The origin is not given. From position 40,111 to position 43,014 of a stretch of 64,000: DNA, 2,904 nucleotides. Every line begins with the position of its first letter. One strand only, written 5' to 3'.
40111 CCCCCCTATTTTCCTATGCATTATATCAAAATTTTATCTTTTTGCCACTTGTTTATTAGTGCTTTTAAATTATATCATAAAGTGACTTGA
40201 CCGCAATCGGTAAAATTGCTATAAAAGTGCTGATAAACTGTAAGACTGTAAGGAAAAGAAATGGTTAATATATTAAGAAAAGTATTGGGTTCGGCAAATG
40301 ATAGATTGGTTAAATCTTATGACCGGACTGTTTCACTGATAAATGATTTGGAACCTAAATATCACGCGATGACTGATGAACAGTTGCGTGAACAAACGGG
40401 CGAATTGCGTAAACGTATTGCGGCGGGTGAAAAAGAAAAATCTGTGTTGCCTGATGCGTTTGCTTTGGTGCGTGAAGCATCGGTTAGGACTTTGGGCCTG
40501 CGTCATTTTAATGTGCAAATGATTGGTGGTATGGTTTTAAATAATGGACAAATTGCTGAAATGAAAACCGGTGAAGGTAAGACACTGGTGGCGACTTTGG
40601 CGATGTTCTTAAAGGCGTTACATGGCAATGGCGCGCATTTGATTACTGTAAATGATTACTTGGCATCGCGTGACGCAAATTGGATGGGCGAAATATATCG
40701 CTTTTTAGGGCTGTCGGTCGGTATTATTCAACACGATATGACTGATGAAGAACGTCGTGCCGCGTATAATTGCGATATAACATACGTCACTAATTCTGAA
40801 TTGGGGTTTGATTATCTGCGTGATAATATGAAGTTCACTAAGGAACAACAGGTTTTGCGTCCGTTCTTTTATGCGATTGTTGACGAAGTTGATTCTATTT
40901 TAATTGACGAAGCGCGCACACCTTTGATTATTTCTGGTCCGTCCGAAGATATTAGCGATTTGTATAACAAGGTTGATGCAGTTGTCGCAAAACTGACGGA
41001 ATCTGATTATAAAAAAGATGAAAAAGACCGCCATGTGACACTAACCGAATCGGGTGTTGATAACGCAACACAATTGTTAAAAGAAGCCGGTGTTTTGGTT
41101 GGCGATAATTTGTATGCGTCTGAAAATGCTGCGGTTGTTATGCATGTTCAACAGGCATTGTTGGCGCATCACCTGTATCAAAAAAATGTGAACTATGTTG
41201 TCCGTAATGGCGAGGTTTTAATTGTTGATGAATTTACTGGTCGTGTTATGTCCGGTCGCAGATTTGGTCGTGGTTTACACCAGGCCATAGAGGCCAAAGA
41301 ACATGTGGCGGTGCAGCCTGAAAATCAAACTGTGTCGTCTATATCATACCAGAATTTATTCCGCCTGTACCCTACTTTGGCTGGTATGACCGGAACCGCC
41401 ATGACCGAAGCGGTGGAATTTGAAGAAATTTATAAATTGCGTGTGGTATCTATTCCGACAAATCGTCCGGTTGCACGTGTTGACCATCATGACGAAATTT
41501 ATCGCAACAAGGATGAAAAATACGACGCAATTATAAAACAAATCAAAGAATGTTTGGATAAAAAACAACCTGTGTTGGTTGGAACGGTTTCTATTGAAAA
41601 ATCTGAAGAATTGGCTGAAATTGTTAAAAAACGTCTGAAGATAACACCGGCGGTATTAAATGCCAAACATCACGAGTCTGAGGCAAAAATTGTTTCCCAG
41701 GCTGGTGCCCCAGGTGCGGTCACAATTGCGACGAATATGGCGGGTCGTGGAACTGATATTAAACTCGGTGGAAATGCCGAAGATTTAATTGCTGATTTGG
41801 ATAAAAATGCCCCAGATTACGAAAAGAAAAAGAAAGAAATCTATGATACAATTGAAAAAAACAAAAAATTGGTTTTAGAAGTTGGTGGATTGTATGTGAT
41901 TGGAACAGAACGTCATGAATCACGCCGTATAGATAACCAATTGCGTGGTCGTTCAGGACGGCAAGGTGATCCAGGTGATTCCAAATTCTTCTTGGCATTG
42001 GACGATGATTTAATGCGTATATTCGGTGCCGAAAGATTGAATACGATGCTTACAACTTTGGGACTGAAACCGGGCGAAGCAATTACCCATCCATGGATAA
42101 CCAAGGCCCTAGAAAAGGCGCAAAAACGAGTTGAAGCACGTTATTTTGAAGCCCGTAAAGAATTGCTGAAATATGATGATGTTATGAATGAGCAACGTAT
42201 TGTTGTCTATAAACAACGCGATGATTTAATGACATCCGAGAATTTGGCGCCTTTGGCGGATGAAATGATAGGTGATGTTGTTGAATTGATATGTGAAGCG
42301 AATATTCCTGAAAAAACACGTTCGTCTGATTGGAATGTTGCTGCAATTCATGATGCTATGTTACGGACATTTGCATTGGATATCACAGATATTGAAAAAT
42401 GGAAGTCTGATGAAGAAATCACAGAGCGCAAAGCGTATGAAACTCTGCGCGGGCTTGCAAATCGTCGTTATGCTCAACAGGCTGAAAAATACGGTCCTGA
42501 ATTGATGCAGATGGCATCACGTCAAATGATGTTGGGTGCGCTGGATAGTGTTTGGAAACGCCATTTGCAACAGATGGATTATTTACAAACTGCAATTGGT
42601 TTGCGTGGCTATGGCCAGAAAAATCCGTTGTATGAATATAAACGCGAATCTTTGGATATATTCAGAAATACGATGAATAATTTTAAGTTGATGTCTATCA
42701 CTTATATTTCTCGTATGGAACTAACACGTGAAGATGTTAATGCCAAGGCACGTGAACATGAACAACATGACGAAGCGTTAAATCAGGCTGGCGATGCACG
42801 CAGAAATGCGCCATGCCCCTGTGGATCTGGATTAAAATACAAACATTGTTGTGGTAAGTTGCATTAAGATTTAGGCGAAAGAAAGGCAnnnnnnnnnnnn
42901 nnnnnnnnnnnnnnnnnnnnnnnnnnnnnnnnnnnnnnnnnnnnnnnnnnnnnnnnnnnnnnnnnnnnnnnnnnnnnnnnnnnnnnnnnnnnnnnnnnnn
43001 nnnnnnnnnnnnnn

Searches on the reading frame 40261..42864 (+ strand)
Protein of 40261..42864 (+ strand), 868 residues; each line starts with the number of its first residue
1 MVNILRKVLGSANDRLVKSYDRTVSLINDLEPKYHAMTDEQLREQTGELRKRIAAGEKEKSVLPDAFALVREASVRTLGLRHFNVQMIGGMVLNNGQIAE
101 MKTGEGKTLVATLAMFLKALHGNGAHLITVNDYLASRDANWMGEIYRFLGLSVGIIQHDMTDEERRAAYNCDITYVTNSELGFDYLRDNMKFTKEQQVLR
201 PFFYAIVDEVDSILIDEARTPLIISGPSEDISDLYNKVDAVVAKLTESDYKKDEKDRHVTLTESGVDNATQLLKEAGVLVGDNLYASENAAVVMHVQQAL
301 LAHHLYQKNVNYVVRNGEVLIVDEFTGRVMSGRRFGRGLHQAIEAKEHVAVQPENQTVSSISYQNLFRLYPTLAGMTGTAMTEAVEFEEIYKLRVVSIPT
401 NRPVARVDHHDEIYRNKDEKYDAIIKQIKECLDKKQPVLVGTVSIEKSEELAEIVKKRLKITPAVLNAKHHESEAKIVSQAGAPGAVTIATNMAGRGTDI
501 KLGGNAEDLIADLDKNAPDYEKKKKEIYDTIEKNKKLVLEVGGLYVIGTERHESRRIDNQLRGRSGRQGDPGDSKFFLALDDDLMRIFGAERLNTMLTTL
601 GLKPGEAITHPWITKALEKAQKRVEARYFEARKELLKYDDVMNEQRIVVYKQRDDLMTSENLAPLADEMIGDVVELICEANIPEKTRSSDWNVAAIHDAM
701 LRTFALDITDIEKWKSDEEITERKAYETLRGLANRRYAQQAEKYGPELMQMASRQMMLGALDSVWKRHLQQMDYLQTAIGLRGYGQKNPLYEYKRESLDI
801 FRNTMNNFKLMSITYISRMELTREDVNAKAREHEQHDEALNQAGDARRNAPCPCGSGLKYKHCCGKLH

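Call 73: search_protein_families(library=pfam, proteins=[window:40261-42864:+], max_evalue=0.00001)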
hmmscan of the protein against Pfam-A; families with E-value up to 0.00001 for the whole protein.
window:40261-42864:+ (868 aa): 6 families
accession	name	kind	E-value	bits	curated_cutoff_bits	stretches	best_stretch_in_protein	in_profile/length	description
PF07517.20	SecA_DEAD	-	2e-126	421.6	24.6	1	6-388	2-290/290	SecA DEAD-like domain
PF21090.3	P-loop_SecA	-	7.8e-88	293.9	27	1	403-603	1-203/205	SecA P-loop domain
PF07516.18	SecA_SW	-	5.9e-57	193.4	26.7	1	607-819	1-199/200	SecA Wing and Scaffold domain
PF01043.26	SecA_PP_bind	-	1.5e-36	125.7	23.5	1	232-344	3-110/110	SecA preprotein cross-linking domain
PF02810.21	SEC-C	-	3.1e-09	37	20.4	1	848-866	1-19/19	SEC-C motif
PF00270.35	DEAD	-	2.5e-08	34.3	26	1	97-215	17-131/167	DEAD/DEAH box helicase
